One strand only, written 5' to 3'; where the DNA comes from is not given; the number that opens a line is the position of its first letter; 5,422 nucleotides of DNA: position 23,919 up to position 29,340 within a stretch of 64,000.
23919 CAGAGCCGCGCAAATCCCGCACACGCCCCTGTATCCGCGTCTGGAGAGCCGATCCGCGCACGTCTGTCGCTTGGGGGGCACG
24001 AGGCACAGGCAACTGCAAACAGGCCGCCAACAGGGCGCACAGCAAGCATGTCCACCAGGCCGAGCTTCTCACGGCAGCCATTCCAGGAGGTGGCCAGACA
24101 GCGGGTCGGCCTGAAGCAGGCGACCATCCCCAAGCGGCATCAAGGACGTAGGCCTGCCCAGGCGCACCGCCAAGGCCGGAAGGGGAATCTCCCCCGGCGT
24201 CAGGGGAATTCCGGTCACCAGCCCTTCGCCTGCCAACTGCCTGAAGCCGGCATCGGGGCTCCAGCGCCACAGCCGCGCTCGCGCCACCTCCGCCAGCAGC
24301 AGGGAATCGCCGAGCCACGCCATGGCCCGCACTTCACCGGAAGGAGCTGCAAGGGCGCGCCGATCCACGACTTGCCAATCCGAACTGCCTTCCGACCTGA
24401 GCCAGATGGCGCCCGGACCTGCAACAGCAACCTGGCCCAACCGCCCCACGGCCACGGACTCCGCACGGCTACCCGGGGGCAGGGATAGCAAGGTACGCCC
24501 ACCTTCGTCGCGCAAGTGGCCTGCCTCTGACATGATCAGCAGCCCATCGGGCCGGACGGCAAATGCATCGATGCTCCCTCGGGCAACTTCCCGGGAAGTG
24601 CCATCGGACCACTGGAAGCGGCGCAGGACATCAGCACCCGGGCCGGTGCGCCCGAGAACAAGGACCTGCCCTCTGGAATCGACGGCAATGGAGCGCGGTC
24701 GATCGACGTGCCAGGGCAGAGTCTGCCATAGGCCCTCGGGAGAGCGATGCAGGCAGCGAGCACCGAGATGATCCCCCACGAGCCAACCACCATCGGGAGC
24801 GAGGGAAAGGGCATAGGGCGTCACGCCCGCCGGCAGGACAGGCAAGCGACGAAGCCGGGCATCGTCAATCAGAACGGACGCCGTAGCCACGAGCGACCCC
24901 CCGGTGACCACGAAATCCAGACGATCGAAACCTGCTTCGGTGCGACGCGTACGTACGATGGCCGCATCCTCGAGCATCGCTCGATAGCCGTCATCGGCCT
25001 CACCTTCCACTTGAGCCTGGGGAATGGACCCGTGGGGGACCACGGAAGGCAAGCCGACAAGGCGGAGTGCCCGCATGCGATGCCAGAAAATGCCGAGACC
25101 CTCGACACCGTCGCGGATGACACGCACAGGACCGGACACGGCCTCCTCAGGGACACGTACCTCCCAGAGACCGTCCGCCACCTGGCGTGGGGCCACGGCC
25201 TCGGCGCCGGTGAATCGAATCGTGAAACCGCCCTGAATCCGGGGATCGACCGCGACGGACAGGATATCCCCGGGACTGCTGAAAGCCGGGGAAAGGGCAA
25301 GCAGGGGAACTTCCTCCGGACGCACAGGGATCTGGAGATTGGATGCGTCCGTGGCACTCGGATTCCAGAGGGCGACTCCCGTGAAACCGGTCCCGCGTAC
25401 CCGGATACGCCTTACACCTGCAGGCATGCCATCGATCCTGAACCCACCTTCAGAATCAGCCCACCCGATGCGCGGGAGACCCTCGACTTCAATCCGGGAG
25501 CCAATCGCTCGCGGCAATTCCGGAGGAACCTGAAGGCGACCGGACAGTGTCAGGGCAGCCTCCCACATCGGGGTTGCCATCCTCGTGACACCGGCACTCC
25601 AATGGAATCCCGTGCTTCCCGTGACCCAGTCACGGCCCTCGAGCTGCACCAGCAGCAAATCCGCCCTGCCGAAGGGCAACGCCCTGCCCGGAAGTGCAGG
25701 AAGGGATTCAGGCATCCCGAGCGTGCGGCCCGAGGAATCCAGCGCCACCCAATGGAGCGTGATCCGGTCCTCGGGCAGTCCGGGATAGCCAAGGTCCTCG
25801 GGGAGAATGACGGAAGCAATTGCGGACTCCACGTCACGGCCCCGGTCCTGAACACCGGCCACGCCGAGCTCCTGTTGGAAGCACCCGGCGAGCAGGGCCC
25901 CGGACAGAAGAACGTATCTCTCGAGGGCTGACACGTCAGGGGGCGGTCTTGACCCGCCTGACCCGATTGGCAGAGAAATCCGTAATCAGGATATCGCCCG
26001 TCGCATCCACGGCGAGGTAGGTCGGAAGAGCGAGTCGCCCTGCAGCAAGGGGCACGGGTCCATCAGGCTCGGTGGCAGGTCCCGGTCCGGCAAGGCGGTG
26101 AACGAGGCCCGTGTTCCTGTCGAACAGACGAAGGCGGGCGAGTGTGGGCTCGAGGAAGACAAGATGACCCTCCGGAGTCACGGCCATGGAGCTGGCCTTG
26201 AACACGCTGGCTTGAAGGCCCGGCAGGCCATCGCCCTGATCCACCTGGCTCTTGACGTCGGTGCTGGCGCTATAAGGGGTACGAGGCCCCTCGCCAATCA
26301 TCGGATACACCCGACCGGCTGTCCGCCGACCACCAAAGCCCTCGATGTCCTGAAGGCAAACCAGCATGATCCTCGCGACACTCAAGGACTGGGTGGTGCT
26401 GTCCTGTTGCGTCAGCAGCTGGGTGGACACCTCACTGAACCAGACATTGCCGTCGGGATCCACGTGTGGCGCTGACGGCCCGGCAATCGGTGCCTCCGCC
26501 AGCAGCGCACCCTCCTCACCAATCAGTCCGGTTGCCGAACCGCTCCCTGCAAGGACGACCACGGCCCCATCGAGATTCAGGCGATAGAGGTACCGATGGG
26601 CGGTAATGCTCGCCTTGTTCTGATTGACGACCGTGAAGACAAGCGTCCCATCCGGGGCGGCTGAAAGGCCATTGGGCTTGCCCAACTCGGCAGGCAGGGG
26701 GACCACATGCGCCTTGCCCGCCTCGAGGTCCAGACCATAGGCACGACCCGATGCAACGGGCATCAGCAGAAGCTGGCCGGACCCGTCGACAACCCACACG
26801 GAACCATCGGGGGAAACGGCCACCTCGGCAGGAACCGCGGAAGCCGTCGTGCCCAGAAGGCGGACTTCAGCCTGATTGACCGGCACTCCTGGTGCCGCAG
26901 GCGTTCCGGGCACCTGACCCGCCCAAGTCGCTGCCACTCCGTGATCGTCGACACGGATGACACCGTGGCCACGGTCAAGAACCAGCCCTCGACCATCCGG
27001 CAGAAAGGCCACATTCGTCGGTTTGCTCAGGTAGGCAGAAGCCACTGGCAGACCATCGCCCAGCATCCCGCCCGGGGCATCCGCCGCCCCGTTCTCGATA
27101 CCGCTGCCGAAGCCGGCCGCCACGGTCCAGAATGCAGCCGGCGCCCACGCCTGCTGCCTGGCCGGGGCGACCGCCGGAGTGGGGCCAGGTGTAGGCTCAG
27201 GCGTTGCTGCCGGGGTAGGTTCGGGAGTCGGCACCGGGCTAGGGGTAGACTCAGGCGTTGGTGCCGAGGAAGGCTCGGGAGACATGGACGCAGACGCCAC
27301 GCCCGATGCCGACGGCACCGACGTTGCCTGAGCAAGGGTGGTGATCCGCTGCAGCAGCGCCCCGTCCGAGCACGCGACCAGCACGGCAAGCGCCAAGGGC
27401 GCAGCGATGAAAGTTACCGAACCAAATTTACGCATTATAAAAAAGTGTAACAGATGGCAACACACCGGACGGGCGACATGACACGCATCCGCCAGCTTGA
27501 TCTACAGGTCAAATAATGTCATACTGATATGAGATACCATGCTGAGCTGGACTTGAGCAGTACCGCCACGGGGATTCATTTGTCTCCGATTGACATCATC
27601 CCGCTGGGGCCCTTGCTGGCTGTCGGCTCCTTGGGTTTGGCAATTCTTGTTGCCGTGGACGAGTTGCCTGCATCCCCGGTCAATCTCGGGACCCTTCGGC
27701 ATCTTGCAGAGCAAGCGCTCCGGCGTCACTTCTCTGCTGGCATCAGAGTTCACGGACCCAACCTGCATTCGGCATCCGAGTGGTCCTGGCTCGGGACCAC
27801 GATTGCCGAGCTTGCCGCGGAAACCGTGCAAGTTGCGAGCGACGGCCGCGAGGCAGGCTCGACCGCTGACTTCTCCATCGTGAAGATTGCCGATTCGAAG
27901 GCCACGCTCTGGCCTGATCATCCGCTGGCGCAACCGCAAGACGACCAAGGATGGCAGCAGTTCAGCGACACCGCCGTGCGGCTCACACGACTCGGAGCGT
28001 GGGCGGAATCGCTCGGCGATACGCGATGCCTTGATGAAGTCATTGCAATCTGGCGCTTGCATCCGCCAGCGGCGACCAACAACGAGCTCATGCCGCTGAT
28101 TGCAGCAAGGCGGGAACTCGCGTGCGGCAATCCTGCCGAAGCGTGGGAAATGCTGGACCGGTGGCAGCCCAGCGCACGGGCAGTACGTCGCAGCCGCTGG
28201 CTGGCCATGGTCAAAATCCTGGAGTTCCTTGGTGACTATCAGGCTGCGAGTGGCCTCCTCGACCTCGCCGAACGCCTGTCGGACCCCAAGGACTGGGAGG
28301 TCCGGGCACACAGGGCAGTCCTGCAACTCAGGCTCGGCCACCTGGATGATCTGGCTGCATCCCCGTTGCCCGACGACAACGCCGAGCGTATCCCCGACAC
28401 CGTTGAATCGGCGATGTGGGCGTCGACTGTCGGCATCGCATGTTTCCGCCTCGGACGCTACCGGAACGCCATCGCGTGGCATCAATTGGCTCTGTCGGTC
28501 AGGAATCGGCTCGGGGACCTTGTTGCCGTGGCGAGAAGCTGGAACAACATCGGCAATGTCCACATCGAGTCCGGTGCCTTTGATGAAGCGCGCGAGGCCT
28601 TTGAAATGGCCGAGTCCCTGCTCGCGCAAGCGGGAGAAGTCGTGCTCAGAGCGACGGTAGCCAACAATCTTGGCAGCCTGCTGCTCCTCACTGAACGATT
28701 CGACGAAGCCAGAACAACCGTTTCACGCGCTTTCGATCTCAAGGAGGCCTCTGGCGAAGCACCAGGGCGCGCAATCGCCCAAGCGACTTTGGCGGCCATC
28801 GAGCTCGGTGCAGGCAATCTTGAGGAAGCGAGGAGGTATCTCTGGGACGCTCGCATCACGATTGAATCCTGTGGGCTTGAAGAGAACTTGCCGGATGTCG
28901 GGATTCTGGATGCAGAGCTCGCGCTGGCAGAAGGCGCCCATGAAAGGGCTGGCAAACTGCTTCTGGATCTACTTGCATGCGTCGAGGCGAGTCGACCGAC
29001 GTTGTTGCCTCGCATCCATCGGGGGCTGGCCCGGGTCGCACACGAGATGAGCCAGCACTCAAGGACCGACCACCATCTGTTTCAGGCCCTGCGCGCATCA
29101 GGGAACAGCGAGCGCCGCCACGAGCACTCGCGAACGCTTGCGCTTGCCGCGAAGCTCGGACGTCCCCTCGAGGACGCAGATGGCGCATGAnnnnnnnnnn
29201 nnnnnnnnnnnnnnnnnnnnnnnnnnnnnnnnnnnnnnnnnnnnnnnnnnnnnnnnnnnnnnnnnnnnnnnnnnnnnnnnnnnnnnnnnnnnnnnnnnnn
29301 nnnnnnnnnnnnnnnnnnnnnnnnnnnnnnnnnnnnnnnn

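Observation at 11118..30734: Candidate undescribed system: kinase/c-di-GMP megaprotein + five-member surface-lipoprotein array + TPR/pseudo-histidine-kinase pair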

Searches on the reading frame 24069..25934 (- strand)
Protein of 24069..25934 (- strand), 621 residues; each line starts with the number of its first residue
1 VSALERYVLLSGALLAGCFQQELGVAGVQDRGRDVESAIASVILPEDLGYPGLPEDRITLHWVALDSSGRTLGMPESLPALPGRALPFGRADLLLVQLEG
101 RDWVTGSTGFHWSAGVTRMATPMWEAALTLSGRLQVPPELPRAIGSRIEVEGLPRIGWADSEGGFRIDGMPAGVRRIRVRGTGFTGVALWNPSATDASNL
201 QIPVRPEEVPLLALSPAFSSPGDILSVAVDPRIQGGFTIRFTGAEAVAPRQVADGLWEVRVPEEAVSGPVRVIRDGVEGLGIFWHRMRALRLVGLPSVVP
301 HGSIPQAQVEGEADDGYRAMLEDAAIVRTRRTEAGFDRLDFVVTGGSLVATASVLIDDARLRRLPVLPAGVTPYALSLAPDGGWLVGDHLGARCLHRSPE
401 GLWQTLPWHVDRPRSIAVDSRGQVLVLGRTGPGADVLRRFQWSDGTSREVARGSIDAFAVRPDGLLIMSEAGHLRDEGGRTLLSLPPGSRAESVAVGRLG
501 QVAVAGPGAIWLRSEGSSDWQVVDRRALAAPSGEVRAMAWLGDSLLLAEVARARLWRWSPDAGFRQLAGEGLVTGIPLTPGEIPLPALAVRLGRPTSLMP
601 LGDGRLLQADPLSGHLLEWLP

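Call 4: search_protein_families(library=pfam, proteins=[window:24069-25934:-], max_evalue=0.01)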
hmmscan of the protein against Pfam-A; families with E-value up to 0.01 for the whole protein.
window:24069-25934:- (621 aa): 0 families

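Call 7: search_protein_families(library=ncbifam, proteins=[window:24069-25934:-], max_evalue=0.01)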
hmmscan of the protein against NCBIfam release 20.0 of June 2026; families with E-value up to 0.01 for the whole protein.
window:24069-25934:- (621 aa): 0 families

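Call 30: search_protein_families(library=pfam, proteins=[window:24069-25934:-], max_evalue=10)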
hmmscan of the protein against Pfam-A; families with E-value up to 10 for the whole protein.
window:24069-25934:- (621 aa): 2 families
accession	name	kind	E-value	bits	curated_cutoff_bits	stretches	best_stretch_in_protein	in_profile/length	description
PF13620.12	CarboxypepD_reg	-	0.019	15.7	32.3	1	159-188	34-63/82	Carboxypeptidase regulatory-like domain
PF01436.27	NHL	-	0.079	13.5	20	1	412-426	3-17/28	NHL repeat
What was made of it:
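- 24069..25934 (-): LpD: lipoprotein (LAGC), beta-rich, domain content unresolved. Its 3' end overlaps the LpC start by 13 nt. Only sub-threshold CarboxypepD_reg and NHL hits (call 30).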

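Call 57: search_solved_structures(query=A7, max_evalue=1)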
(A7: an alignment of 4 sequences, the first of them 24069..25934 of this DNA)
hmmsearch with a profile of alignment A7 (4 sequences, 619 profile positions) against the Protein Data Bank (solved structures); distinct sequences matched with E-value up to 1: 1.
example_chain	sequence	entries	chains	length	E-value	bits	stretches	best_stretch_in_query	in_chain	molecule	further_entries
5ej3_A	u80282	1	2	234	0.16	13.4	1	115-182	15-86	Endo-1,4-beta-xylanase B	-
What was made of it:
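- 24069..25934 (-): No PDB sequence match (call 57).
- Checked: It is not established for LpD (call 57).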

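Call 81: search_protein_families(library=padloc, proteins=[window:24069-25934:-], max_evalue=0.001)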
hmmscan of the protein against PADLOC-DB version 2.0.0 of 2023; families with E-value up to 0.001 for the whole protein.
window:24069-25934:- (621 aa): 0 families

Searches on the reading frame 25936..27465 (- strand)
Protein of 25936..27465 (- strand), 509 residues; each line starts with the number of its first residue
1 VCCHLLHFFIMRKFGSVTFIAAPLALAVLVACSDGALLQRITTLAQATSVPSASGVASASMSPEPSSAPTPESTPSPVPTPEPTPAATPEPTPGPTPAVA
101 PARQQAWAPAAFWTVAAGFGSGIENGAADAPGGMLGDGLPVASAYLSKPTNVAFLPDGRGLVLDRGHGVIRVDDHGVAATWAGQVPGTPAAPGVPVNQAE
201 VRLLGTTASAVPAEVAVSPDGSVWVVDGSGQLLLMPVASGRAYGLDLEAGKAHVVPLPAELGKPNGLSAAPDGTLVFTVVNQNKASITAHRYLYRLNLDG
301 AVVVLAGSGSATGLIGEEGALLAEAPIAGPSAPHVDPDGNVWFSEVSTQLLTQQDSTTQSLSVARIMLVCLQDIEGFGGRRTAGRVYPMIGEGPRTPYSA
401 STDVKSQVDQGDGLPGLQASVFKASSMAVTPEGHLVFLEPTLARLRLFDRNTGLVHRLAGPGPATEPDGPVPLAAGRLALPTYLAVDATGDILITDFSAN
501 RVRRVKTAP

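Call 4: search_protein_families(library=pfam, proteins=[window:25936-27465:-], max_evalue=0.01)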
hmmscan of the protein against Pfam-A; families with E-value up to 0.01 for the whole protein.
window:25936-27465:- (509 aa): 5 families
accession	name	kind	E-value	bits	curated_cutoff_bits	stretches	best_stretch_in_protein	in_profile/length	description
PF01436.27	NHL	-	1.1e-06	28.8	20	0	480-503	3-26/28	NHL repeat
PF24684.1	Vgb_lyase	-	3.7e-06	26.4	50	0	249-285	84-120/290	Virginiamycin B lyase family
PF05887.16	Trypan_PARP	-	0.00028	21.3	100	1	63-100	61-114/134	Procyclic acidic repetitive protein (PARP)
PF25021.1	TEN_NHL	-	0.0014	18.1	27.1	0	135-229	130-221/357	Teneurin NHL domain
PF08450.18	SGL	-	0.0027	17.8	26.3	0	208-292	84-163/246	SMP-30/Gluconolactonase/LRE-like region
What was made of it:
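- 25936..27435 (-): LpE: lipoprotein (LVAC) with a Pro/Thr/Ser-rich linker and an NHL propeller. First gene of the minus-strand unit. Pfam NHL scores 28.8 bits against a cut-off of 20 (call 4).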

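Call 7: search_protein_families(library=ncbifam, proteins=[window:25936-27435:-], max_evalue=0.01)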
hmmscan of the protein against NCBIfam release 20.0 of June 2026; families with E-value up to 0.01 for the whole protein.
window:25936-27435:- (499 aa): 3 families
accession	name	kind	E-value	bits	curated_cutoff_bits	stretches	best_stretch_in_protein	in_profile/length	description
NF037973.1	metallo_SslE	exception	7.7e-05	20.2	3000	1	10-91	12-86/1519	lipoprotein metalloprotease SslE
NF033186.1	internalin_K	exception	0.00027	19.5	1100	1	55-95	510-548/604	class 1 internalin InlK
NF008084.0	PRK10819.1-5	equivalog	0.005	16.7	315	1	39-89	46-96/249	TonB system transport protein TonB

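Call 58: search_solved_structures(query=A8, max_evalue=1)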
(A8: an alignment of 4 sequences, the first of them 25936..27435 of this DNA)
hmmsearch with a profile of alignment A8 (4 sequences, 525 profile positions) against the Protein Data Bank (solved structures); distinct sequences matched with E-value up to 1: 57.
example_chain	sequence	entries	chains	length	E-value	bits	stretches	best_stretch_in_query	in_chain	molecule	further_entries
6i3b_A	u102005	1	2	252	1.9e-12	49.7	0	493-520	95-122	cPizza6-AYW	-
6f0q_A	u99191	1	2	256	2.1e-12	49.5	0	493-520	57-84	Pizza6-AYW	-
6i38_A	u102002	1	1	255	2.3e-12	49.4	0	493-520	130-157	nv2Pizza6-AYW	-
6i37_A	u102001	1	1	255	2.8e-12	49.1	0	493-520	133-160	nv1Pizza6-AYW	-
7zqg_A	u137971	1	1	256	1.1e-10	43.9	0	493-520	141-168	Pizza6-KSH-TSH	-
6f0s_A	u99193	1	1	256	2e-10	43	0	493-520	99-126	Pizza6-SYW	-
7zq2_A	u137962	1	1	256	3e-10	42.4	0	493-520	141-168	Pizza6-RSH-TSH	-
6i3a_A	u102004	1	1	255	3.5e-10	42.2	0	493-520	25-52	v22Pizza6-AYW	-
6i39_A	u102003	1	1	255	4.3e-10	41.9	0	493-520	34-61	v31Pizza6-AYW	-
7zcj_A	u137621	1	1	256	4.7e-10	41.8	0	493-520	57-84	Pizza6-TNH-TSH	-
6ren_A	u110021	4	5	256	2.8e-09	39.2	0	485-521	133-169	3fPizza6-SH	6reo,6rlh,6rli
7zpw_A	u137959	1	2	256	4.5e-09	38.6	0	493-520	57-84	Pizza6-TSK-TSH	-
7zpz_A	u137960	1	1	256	1.2e-08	37.1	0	493-520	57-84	Pizza6-TSR-TSH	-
7zph_A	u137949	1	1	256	1.5e-08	36.9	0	494-520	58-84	Pizza6-TNK-RSH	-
6f0t_A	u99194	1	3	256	1.6e-08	36.7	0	493-520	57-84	Pizza6-SFW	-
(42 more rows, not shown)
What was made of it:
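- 25936..27435 (-): Profile versus PDB hits NHL propellers (call 58).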

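Call 81: search_protein_families(library=padloc, proteins=[window:25936-27435:-], max_evalue=0.001)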
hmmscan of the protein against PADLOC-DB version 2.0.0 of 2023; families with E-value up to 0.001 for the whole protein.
window:25936-27435:- (499 aa): 0 families

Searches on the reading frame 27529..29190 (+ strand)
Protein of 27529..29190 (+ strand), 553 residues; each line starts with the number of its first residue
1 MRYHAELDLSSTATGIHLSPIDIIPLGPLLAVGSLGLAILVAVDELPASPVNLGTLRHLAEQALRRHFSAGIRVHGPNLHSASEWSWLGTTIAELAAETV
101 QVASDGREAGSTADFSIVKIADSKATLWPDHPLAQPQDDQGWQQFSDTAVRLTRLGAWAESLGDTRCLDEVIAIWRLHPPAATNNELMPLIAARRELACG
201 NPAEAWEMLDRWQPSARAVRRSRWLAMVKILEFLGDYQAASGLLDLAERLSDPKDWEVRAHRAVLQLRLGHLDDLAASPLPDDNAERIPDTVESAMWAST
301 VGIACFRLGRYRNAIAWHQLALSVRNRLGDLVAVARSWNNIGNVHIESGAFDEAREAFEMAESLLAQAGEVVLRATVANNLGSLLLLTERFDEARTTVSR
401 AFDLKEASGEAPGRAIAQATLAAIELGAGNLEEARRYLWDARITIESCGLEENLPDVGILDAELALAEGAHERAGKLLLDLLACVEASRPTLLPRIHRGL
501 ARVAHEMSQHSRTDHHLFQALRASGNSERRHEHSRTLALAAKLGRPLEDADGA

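Call 4: search_protein_families(library=pfam, proteins=[window:27529-29190:+], max_evalue=0.01)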
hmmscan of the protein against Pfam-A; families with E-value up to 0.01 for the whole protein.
window:27529-29190:+ (553 aa): 10 families
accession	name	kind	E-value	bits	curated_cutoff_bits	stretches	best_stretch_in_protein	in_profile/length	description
PF13424.12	TPR_12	-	2.6e-19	69.6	30.1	2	295-364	3-74/77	Tetratricopeptide repeat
PF00515.34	TPR_1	-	6e-11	42.1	27.8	1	335-361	1-27/34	Tetratricopeptide repeat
PF07719.23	TPR_2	-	1.2e-10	41.1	27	1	335-361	1-27/34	Tetratricopeptide repeat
PF13181.12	TPR_8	-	1.7e-09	37.5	25.7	0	335-359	1-25/34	Tetratricopeptide repeat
PF13428.12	TPR_14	-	4.6e-08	33.4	23.5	0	224-263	4-42/44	Tetratricopeptide repeat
PF13374.12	TPR_10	-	1.1e-07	32.1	27.5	0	334-360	1-27/42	Tetratricopeptide repeat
PF14559.12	TPR_19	-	6.3e-07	30.1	25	0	404-438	14-48/68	Tetratricopeptide repeat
PF17874.7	TPR_MalT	-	1.2e-06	28.5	45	1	297-441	41-187/336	MalT-like TPR region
PF13176.12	TPR_7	-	7.8e-05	22.9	27.9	0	307-330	11-34/36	Tetratricopeptide repeat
PF13431.12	TPR_17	-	0.00047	20.7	24.4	0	252-273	9-30/34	Tetratricopeptide repeat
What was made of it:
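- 27529..29190 (+): TPR protein with one N-terminal hydrophobic segment. It looks like a truncated relative of an AAA_16-TPR (STAND) protein. Pfam TPR_12 and related families (call 4).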

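Call 7: search_protein_families(library=ncbifam, proteins=[window:27529-29190:+], max_evalue=0.01)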
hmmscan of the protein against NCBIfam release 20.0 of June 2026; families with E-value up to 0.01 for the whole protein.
window:27529-29190:+ (553 aa): 5 families
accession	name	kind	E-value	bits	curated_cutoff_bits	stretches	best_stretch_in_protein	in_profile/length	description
NF053617.1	SARPRegAfsRStmc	equivalog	3.3e-09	35.3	1430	1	325-528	726-933/986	SARP-family global regulator AfsR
NF041717.1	HaaA_phane_TPR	equivalog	1.7e-08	33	1125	1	300-460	677-841/882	cyclophane-containing RiPP biosynthesis TPR protein HaaT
TIGR02521.1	type_IV_pilW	equivalog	3.1e-06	26.9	154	0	308-366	112-166/234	type IV pilus biogenesis/stability protein PilW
NF053520.1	HK_Porph_FimS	equivalog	1.1e-05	24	600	1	299-449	128-278/618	sensor histidine kinase FimS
NF053720.1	NsdA_fam_reg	subfamily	2.6e-05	23.9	75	1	299-436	245-389/432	NsdA family TPR-like regulatory protein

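Call 81: search_protein_families(library=padloc, proteins=[window:27529-29190:+], max_evalue=0.001)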
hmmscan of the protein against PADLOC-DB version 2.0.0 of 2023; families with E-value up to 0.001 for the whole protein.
window:27529-29190:+ (553 aa): 1 family
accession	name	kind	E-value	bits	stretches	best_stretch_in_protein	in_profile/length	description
PDLC01169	TPR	-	6e-06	23.8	1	308-396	122-209/252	TPR repeats containing protein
